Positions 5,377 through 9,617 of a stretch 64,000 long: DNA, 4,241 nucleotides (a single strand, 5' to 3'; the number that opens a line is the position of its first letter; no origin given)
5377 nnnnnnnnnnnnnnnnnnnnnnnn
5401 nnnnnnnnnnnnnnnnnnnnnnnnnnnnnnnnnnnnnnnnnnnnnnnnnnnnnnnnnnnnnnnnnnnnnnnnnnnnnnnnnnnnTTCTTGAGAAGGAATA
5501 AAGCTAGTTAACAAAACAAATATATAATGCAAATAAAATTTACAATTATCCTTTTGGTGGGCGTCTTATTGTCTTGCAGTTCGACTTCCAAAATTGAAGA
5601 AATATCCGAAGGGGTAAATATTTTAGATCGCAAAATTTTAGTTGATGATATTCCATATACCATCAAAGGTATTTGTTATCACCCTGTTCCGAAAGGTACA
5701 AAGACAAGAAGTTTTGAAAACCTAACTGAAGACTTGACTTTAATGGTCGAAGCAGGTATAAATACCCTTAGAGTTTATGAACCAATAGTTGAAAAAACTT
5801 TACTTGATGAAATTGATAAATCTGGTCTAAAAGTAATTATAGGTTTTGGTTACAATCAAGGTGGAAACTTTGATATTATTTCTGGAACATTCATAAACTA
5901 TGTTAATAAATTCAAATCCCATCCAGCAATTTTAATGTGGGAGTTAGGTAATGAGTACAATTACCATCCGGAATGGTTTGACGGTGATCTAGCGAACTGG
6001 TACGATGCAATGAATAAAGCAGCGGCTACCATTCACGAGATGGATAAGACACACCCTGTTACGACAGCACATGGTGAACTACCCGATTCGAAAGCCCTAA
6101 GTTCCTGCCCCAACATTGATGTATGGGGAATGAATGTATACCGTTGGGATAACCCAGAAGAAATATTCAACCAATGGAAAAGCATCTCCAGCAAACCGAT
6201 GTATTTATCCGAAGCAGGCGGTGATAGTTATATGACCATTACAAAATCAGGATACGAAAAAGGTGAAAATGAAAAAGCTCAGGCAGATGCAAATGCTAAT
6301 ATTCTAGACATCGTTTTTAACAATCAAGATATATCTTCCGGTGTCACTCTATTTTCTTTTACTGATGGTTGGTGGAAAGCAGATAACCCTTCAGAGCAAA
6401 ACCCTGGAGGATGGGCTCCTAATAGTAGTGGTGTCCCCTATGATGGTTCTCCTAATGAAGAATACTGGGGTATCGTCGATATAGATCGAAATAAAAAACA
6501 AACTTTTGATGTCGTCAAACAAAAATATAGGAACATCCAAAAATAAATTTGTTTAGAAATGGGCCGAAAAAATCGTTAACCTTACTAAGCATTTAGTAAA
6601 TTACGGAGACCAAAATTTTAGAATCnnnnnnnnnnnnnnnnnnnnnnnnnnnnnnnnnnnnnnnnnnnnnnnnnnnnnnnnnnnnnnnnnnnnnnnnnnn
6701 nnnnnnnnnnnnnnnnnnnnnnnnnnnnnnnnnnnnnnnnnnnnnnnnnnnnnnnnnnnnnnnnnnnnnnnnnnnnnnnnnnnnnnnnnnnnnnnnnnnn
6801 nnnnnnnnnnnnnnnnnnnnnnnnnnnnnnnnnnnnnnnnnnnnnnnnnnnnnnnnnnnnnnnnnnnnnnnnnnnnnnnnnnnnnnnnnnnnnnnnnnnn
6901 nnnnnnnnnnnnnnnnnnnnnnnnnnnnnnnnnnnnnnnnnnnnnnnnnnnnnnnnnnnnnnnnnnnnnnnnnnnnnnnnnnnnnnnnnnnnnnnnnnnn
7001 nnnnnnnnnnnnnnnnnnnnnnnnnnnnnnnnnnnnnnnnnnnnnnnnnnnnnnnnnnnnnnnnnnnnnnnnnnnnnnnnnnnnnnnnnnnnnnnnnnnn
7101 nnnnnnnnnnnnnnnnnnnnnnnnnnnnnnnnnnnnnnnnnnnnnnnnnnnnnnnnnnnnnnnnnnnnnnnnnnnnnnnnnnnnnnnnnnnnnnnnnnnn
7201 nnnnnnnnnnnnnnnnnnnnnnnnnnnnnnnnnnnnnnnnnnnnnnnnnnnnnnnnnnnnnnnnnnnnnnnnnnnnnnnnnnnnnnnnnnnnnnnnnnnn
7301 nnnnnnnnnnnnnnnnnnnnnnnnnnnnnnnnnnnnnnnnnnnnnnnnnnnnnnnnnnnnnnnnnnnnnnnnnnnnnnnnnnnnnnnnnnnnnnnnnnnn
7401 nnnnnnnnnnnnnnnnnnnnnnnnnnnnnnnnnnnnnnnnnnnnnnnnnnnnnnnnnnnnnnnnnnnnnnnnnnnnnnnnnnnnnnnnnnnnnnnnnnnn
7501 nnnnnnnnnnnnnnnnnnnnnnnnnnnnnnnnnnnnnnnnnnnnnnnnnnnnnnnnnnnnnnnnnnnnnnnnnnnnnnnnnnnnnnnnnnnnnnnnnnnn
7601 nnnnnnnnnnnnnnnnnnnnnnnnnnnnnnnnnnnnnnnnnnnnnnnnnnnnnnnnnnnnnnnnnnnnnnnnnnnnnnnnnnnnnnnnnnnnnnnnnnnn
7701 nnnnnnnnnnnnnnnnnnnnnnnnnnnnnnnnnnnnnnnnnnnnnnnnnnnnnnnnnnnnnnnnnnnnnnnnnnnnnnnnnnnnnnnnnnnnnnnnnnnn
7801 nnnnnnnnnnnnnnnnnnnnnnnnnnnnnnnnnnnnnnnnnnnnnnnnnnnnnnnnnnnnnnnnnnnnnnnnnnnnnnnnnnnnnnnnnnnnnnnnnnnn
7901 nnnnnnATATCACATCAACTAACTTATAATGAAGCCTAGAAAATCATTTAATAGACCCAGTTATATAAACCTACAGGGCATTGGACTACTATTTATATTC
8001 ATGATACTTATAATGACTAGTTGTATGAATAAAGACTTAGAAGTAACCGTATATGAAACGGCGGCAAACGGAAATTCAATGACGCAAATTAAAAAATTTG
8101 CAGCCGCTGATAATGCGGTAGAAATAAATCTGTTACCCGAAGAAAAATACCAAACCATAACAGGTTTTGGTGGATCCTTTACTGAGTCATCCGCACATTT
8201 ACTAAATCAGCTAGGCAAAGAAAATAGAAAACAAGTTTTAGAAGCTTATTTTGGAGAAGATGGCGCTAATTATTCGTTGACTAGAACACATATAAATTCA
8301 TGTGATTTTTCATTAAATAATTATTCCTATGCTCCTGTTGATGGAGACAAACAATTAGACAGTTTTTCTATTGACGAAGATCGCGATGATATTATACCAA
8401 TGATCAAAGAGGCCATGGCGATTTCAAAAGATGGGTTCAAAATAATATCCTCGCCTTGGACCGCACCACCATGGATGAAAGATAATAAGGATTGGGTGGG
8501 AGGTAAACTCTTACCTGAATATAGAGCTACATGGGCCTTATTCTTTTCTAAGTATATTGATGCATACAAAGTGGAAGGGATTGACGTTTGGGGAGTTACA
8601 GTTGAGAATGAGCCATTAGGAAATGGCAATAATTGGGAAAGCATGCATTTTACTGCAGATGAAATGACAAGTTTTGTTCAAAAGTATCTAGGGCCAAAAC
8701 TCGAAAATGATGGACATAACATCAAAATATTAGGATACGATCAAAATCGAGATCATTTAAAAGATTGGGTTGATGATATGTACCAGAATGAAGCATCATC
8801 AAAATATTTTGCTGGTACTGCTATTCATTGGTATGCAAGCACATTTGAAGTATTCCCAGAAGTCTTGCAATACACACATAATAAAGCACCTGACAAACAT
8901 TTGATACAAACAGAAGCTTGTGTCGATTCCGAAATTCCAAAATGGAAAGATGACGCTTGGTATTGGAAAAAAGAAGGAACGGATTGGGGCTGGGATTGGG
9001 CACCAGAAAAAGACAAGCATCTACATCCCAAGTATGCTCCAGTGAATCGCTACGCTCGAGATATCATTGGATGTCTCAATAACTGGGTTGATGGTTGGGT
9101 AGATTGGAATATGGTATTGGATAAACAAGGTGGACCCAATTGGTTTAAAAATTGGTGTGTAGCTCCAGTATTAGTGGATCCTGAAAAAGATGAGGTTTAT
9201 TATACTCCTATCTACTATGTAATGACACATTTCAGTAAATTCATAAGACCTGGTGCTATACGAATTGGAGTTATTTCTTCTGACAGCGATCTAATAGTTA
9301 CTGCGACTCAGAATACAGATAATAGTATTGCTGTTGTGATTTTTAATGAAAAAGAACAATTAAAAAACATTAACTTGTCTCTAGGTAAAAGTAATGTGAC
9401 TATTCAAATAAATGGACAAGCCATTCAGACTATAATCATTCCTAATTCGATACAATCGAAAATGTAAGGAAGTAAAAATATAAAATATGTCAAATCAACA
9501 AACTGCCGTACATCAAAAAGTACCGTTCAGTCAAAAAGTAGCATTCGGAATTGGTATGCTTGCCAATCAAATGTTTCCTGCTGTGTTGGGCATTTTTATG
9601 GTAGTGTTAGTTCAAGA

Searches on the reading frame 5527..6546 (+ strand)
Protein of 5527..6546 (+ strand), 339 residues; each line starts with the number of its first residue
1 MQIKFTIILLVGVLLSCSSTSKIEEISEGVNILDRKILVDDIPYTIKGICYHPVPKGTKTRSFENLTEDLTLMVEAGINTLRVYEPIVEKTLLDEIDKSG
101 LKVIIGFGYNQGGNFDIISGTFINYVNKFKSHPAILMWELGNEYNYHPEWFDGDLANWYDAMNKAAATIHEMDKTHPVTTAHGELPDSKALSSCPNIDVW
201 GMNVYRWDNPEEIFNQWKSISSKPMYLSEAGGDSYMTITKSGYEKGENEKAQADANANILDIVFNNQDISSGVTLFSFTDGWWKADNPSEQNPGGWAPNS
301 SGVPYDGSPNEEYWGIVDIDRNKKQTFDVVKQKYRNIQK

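Call 79: search_protein_families(library=pfam, proteins=[window:5527-6546:+], max_evalue=0.00001)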
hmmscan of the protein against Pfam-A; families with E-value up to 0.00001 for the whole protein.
window:5527-6546:+ (339 aa): 1 family
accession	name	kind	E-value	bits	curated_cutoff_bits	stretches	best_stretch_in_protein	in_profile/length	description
PF02836.23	Glyco_hydro_2_C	-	6e-11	42.5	21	1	124-233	116-213/302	Glycosyl hydrolases family 2, TIM barrel domain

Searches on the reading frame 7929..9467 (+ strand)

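Call 79: search_protein_families(library=pfam, proteins=[window:7929-9467:+], max_evalue=0.00001)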
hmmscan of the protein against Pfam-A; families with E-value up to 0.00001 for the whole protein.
window:7929-9467:+ (512 aa): 2 families
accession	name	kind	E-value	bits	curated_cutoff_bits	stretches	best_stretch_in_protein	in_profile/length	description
PF02055.22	Glyco_hydro_30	-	3.5e-75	253.6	23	1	77-439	1-348/348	Glycosyl hydrolase family 30 TIM-barrel domain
PF17189.10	Glyco_hydro_30C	-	7.8e-12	45.6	22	1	442-502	1-65/65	Glycosyl hydrolase family 30 beta sandwich domain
